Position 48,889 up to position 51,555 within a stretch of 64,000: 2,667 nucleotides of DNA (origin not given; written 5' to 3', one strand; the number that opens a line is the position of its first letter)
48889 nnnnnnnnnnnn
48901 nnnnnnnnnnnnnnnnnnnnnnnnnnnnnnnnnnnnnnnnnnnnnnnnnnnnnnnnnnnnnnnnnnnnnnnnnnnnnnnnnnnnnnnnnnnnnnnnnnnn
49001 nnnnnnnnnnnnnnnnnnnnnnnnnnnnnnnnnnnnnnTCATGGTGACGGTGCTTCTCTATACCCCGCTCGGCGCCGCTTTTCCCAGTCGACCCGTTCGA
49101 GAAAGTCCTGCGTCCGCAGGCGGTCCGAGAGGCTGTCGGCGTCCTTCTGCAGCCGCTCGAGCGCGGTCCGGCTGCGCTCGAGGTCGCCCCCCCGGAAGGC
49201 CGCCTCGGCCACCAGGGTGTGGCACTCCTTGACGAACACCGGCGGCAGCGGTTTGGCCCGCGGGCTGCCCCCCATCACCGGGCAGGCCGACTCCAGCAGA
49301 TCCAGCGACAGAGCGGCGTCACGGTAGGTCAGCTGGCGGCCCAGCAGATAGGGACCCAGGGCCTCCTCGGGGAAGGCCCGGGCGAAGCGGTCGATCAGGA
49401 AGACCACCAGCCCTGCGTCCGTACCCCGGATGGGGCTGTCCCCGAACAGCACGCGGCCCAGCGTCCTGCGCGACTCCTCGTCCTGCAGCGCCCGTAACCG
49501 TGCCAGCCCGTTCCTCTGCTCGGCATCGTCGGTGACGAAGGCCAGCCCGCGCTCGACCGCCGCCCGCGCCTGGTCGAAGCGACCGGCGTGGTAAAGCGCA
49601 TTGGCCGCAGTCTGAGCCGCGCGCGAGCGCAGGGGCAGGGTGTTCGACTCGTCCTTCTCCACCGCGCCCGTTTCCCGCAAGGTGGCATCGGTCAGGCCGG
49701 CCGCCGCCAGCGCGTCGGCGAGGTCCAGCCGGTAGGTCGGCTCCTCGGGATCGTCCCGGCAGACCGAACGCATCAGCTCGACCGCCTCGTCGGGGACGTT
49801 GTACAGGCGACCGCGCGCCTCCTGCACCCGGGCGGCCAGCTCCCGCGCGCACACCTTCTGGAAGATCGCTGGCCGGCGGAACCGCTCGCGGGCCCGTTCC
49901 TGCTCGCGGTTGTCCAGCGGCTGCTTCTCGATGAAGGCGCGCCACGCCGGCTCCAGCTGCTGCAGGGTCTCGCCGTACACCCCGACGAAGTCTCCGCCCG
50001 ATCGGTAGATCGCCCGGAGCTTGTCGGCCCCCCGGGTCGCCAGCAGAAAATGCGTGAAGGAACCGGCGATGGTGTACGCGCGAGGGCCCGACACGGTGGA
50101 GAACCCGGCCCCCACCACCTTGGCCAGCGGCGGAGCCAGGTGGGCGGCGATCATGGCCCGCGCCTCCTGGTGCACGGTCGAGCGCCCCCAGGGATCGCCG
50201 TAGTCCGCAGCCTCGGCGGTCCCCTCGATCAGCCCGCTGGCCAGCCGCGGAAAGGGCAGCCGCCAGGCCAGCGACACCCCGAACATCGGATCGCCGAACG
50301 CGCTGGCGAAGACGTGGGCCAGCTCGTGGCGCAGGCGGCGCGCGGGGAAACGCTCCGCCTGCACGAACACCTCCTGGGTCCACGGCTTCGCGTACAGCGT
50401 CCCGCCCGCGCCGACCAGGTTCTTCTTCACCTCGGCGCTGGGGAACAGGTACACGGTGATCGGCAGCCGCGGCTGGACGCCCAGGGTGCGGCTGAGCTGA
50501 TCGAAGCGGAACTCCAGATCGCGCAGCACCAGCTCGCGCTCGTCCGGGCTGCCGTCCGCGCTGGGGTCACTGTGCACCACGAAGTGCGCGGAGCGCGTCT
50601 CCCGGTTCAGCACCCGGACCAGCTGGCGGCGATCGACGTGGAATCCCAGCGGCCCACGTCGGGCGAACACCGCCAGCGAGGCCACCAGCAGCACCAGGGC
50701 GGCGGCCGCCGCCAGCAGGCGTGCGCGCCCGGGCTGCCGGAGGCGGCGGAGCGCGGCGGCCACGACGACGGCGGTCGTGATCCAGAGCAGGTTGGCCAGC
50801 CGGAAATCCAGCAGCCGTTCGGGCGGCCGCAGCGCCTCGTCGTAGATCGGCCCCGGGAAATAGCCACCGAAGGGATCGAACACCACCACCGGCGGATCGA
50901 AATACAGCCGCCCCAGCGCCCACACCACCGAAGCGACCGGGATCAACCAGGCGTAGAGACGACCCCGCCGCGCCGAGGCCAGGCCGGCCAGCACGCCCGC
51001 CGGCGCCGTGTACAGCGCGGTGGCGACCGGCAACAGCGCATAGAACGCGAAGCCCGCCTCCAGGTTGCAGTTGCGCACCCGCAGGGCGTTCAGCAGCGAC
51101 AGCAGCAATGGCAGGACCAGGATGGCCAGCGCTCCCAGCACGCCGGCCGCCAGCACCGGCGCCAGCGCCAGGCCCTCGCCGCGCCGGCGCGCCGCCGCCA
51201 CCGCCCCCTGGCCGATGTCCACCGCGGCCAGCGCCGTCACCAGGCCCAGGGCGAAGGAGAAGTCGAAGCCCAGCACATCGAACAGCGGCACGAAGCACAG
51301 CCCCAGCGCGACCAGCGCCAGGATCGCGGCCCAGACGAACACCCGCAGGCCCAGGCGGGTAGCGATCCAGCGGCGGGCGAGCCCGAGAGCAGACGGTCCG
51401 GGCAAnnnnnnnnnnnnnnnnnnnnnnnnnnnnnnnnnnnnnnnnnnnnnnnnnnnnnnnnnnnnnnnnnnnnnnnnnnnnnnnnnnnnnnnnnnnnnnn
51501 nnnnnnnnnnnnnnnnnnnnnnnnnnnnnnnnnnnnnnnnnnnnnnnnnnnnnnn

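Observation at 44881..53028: Tightly coupled operon: Kelch lipoprotein, HEXXH membrane protein, 1246-aa Fe-S flavoprotein and stand-alone GAF protein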

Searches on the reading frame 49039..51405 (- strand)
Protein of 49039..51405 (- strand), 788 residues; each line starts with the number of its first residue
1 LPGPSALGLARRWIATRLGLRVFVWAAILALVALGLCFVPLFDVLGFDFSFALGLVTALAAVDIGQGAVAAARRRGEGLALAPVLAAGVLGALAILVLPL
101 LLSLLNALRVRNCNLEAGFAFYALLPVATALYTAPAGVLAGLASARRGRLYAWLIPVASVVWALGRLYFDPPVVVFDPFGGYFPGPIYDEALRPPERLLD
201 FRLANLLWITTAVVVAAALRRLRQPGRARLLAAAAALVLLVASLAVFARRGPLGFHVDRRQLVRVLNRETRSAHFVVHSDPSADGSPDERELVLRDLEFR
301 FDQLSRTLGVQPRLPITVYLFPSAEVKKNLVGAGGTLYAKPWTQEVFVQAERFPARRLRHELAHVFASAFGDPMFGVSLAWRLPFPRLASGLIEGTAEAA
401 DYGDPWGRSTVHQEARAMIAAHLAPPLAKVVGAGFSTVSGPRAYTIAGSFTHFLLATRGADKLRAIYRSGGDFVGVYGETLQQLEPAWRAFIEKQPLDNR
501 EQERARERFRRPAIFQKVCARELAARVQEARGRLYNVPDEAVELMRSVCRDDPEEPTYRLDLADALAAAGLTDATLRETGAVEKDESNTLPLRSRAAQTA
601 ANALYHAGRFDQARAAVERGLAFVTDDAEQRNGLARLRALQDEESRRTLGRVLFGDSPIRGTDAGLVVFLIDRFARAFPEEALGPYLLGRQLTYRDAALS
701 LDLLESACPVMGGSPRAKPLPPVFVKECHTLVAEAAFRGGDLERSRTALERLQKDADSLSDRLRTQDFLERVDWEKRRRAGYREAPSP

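Call 7: search_protein_families(library=pfam, proteins=[window:49039-51405:-], max_evalue=0.01)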
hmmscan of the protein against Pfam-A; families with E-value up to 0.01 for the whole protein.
window:49039-51405:- (788 aa): 2 families
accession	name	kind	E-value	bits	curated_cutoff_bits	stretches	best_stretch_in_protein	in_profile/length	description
PF14559.12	TPR_19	-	2.3e-06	28.2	25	1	594-637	25-68/68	Tetratricopeptide repeat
PF13428.12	TPR_14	-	0.00018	22.3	23.5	0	596-637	3-44/44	Tetratricopeptide repeat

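Call 8: search_protein_families(library=ncbifam, proteins=[window:49039-51405:-], max_evalue=0.01)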
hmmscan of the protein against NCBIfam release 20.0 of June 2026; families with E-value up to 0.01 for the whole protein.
window:49039-51405:- (788 aa): 0 families

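Call 20: find_homologous_proteins(query=window:49039-51405:-, max_evalue=0.001)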
Query window:49039-51405:- (788 aa): 563 proteins with E <= 0.001 among 8000 candidates; the best 120 are listed.
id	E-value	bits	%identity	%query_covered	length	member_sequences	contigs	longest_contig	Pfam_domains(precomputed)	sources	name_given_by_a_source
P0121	0.0e+0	1731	100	100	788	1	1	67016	PF14559.13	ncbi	-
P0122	0.0e+0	1502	89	97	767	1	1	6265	PF13428.13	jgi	jgi:hypothetical protein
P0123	0.0e+0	1445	81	100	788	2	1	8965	PF14559.13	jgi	jgi:hypothetical protein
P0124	0.0e+0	1402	80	100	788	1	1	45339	PF14559.13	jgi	jgi:hypothetical protein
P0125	0.0e+0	1388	79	100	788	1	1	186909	-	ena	-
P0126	0.0e+0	1304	76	99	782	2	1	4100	-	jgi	jgi:tetratricopeptide (TPR) repeat protein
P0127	0.0e+0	1279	74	100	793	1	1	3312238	-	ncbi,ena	-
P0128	0.0e+0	1278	74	98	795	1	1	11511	-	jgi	jgi:hypothetical protein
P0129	0.0e+0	1277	73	100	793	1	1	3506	PF14559.13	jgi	jgi:hypothetical protein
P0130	0.0e+0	1263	73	100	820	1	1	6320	-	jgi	jgi:hypothetical protein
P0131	0.0e+0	1251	72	99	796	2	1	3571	-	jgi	jgi:tetratricopeptide (TPR) repeat protein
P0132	0.0e+0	1095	67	98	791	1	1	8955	-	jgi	jgi:tetratricopeptide (TPR) repeat protein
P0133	0.0e+0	1088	65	98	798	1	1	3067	-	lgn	-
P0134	0.0e+0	1074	65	98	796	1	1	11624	PF07719.24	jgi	jgi:hypothetical protein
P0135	0.0e+0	1069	65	98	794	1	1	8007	PF14559.13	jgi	jgi:hypothetical protein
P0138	0.0e+0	1051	64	97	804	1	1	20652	PF14559.13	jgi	jgi:hypothetical protein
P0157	9.6e-282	955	58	97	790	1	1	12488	PF14559.13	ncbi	ncbi:MAG TPA: hypothetical protein VGG33_23155 [Polyangia bacterium]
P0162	3.0e-278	943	58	98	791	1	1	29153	-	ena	-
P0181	3.8e-265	900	59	97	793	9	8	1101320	-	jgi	jgi:hypothetical protein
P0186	5.2e-263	893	56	97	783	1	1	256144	PF14559.13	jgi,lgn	jgi:hypothetical protein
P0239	1.6e-249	848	54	97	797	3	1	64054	-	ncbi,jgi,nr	ncbi:MAG TPA: hypothetical protein VH374_16920 [Polyangia bacterium]|jgi:hypothetical protein|nr:hyp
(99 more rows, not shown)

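Call 21: find_encoding_contigs(protein=P0181, flank=10000, max_places=1)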
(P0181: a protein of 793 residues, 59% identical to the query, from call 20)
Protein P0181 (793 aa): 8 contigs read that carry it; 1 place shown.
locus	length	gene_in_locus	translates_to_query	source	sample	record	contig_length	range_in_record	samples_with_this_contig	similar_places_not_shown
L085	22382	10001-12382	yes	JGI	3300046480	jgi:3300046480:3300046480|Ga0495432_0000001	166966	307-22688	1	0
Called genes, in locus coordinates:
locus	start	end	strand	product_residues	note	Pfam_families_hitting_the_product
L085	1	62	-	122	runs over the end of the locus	?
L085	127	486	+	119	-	-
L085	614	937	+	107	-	PF01455:HupF_HypC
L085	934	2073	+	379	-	PF01924:HypD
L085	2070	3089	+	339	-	PF00586:AIRS, PF02769:AIRS_C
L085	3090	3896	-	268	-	-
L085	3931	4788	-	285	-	-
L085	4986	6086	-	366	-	PF00150:Cellulase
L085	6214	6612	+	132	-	PF00903:Glyoxalase, PF13669:Glyoxalase_4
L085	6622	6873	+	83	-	PF01037:AsnC_trans_reg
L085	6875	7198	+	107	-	-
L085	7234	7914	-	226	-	PF00075:RNase_H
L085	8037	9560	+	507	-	PF01943:Polysacc_synt, PF13440:Polysacc_synt_3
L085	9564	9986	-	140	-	PF07238:PilZ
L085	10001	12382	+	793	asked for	-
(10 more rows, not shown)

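Call 22: find_encoding_contigs(protein=P0186, flank=10000, max_places=1)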
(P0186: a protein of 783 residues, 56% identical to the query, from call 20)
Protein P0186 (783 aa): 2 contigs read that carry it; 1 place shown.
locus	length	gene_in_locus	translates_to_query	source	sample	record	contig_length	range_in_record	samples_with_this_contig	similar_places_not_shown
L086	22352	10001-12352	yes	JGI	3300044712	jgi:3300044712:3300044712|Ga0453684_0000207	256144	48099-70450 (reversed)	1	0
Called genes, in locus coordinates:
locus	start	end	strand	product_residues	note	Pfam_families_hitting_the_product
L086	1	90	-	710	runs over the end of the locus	PF00989:PAS, PF13188:PAS_8 (faint), PF08448:PAS_4, PF13426:PAS_9, PF12860:PAS_7 (faint), PF02518:HATPase_c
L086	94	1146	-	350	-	PF08495:FIST, PF10442:FIST_C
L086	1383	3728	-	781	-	PF08448:PAS_4, PF13426:PAS_9, PF00989:PAS, PF13188:PAS_8, PF08447:PAS_3, PF08448:PAS_4, PF13426:PAS_9, PF08447:PAS_3, +4 more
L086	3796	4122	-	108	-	-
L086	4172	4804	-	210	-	-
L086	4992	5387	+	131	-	PF00903:Glyoxalase, PF13669:Glyoxalase_4, PF18029:Glyoxalase_6 (weak)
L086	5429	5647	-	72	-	-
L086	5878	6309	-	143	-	-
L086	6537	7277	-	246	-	PF03741:TerC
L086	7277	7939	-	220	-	PF00075:RNase_H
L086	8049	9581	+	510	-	PF01943:Polysacc_synt, PF13440:Polysacc_synt_3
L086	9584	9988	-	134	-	PF07238:PilZ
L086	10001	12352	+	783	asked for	PF14559:TPR_19 (faint)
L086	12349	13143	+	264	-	PF16138:DUF4846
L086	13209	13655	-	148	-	-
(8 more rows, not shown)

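Call 23: find_encoding_contigs(protein=P0239, flank=10000, max_places=1)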
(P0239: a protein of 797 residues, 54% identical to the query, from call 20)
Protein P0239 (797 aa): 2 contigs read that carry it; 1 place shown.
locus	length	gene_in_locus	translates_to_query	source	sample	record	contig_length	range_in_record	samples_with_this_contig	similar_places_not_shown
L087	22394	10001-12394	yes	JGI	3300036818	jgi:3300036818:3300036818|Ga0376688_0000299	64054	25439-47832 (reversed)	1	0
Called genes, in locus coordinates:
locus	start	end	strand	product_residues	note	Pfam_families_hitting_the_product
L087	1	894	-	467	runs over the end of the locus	PF13522:GATase_6, PF13537:GATase_7, PF00156:Pribosyltran (faint)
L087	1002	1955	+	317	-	PF00005:ABC_tran, PF13304:AAA_21 (faint)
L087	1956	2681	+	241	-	PF01061:ABC2_membrane, PF12679:ABC2_membrane_2, PF12698:ABC2_membrane_3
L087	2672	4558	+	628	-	PF09822:ABC_transp_aux, PF14258:DUF4350 (weak), PF23355:IFT52_GIFT (faint)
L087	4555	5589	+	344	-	PF14238:DUF4340 (weak)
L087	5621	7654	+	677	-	PF00069:Pkinase, PF07714:PK_Tyr_Ser-Thr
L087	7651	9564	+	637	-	PF13692:Glyco_trans_1_4 (weak), PF13524:Glyco_trans_1_2, PF13428:TPR_14 (faint), PF00515:TPR_1 (faint), PF07719:TPR_2 (faint), PF13174:TPR_6 (faint), PF13424:TPR_12 (faint), PF13432:TPR_16 (faint), +2 more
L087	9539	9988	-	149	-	PF07238:PilZ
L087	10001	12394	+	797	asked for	-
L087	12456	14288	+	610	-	PF03150:CCP_MauG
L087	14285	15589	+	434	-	-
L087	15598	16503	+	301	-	-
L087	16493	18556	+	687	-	PF00069:Pkinase, PF07714:PK_Tyr_Ser-Thr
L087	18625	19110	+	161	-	-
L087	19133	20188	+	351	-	-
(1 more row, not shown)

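Call 29: find_related_loci(query=A2, collection=metagenome_contigs, flank=8000)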
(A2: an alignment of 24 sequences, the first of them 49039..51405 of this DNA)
Query A2 (788 aa) in metagenome_contigs; peptide patterns used: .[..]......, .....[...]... (x = any residue, [..] = any of these).
418 stretches matched a pattern; 254 encode a relative of the query (tblastn E <= 1e-3); the best 80 are kept; 80 distinct loci.
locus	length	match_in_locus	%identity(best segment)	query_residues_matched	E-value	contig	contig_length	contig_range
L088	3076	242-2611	60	7-779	0e+0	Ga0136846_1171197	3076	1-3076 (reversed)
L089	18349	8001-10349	58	13-776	0e+0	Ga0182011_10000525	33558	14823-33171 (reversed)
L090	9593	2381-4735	59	13-778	0e+0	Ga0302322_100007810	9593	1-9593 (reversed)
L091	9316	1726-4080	59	13-778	0e+0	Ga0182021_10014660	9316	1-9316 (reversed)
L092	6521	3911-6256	58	13-775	0e+0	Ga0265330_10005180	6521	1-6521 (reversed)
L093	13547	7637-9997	56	13-784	0e+0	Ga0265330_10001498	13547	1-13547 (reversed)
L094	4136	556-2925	54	13-775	0e+0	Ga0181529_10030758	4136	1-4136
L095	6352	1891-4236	58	13-775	0e+0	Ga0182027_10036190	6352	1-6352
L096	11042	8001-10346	58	13-775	0e+0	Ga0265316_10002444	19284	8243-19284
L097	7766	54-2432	58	13-786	0e+0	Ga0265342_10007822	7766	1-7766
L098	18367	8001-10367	58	13-782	0e+0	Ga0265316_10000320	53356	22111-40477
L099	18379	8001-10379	58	13-786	0e+0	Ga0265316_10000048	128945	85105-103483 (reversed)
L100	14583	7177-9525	54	6-776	0e+0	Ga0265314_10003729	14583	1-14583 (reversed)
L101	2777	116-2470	58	13-778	0e+0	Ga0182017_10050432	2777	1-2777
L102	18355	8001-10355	59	13-778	0e+0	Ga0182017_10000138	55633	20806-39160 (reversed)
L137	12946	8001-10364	55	7-787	0e+0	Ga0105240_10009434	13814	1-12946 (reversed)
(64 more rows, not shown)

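Call 34: find_encoding_contigs(protein=P0138, flank=9000, max_places=1)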
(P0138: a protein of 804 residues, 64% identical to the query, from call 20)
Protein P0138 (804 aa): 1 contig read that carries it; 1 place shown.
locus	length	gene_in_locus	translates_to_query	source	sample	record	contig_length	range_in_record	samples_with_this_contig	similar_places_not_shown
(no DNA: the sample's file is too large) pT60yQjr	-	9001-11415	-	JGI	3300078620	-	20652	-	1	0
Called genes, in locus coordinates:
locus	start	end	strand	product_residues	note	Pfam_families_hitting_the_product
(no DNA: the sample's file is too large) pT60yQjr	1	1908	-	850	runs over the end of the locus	PF07992:Pyr_redox_2, PF00070:Pyr_redox, PF18267:Rubredoxin_C, PF04324:Fer2_BFD, PF03460:NIR_SIR_ferr, PF01077:NIR_SIR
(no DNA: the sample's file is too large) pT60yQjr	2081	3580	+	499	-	PF15902:Sortilin-Vps10 (faint), PF02012:BNR (faint)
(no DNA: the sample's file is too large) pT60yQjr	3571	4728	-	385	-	PF00248:Aldo_ket_red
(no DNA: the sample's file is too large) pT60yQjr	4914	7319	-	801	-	PF07995:GSDH, PF13927:Ig_3 (faint), PF16990:CBM_35, PF03422:CBM_6, PF18099:CBM_35_2 (faint)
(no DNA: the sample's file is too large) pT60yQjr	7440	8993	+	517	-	PF24981:Beta-prop_ATRN-LZTR1 (faint), PF13415:Beta-prop_FBX42 (weak), PF24681:Kelch_KLHDC2_KLHL20_DRC7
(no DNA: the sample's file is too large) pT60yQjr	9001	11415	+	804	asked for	PF14559:TPR_19 (faint)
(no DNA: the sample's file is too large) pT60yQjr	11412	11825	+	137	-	PF13185:GAF_2, PF01590:GAF (weak)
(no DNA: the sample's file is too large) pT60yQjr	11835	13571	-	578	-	PF14559:TPR_19 (faint), PF13431:TPR_17 (faint), PF07719:TPR_2 (faint), PF13176:TPR_7 (faint), PF09976:TPR_21 (weak), PF13424:TPR_12 (weak), PF13432:TPR_16 (weak), PF13428:TPR_14 (weak), +4 more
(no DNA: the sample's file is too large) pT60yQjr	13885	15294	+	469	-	PF00072:Response_reg, PF00158:Sigma54_activat, PF14532:Sigma54_activ_2, PF07728:AAA_5, PF25601:AAA_lid_14, PF02954:HTH_8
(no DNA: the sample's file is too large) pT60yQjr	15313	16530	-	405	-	-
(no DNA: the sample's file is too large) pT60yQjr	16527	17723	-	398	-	PF00155:Aminotran_1_2, PF01041:DegT_DnrJ_EryC1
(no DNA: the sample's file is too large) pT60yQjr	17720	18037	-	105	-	?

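Call 41: find_encoding_contigs(protein=P0162, flank=8000, max_places=1)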
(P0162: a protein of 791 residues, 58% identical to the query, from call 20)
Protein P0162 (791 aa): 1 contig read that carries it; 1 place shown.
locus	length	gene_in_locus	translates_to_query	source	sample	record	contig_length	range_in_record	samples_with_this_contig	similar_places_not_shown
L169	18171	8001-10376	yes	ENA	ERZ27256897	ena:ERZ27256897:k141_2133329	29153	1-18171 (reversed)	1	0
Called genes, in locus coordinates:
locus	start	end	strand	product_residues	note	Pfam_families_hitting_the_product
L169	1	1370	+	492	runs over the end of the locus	PF14684:Tricorn_C1, PF17820:PDZ_6 (weak), PF03572:Peptidase_S41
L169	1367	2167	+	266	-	-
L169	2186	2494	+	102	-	PF17806:SO_alpha_A3, PF04324:Fer2_BFD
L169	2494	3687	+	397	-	PF07992:Pyr_redox_2 (faint), PF00070:Pyr_redox (faint), PF01266:DAO, PF13738:Pyr_redox_3 (faint), PF01593:Amino_oxidase (faint)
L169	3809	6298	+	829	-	PF07715:Plug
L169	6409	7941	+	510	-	PF13415:Beta-prop_FBX42 (faint), PF24681:Kelch_KLHDC2_KLHL20_DRC7 (weak), PF01344:Kelch_1 (faint)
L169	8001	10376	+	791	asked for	-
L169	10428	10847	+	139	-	PF13185:GAF_2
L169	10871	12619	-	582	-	PF13428:TPR_14 (faint), PF13431:TPR_17 (faint), PF14559:TPR_19 (faint), PF07719:TPR_2 (faint), PF00515:TPR_1 (faint), PF13181:TPR_8 (faint), PF09976:TPR_21 (weak), PF13432:TPR_16 (weak), +1 more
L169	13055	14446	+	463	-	PF00072:Response_reg, PF00158:Sigma54_activat, PF14532:Sigma54_activ_2, PF07728:AAA_5 (weak), PF25601:AAA_lid_14, PF02954:HTH_8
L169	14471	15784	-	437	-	PF13428:TPR_14 (faint)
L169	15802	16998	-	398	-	PF00155:Aminotran_1_2, PF01041:DegT_DnrJ_EryC1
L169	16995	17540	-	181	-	PF01467:CTP_transf_like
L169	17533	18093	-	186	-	PF03602:Cons_hypoth95, PF05175:MTS (weak)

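Call 42: find_encoding_contigs(protein=P0157, flank=8000, max_places=1)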
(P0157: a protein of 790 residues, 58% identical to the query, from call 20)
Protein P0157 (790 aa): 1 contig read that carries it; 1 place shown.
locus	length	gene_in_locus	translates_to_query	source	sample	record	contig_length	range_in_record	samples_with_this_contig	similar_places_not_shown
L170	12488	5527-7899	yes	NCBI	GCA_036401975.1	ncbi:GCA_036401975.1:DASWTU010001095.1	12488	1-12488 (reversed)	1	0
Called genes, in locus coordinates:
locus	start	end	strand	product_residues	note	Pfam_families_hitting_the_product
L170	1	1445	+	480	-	PF14684:Tricorn_C1, PF03572:Peptidase_S41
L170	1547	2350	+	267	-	-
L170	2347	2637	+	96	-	PF17806:SO_alpha_A3, PF04324:Fer2_BFD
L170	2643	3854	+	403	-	PF01266:DAO, PF13738:Pyr_redox_3 (weak)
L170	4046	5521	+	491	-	PF24681:Kelch_KLHDC2_KLHL20_DRC7 (faint), PF01344:Kelch_1 (faint)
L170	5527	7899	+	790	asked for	PF14559:TPR_19 (faint)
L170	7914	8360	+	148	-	PF13185:GAF_2 (weak)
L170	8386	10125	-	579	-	PF13432:TPR_16 (faint), PF13428:TPR_14 (faint), PF13424:TPR_12 (faint), PF13431:TPR_17 (faint), PF14559:TPR_19 (faint), PF00515:TPR_1 (faint), PF07719:TPR_2 (faint), PF09976:TPR_21 (weak), +3 more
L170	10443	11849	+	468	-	PF00072:Response_reg, PF00158:Sigma54_activat, PF14532:Sigma54_activ_2, PF07728:AAA_5 (weak), PF25601:AAA_lid_14, PF02954:HTH_8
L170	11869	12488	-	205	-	?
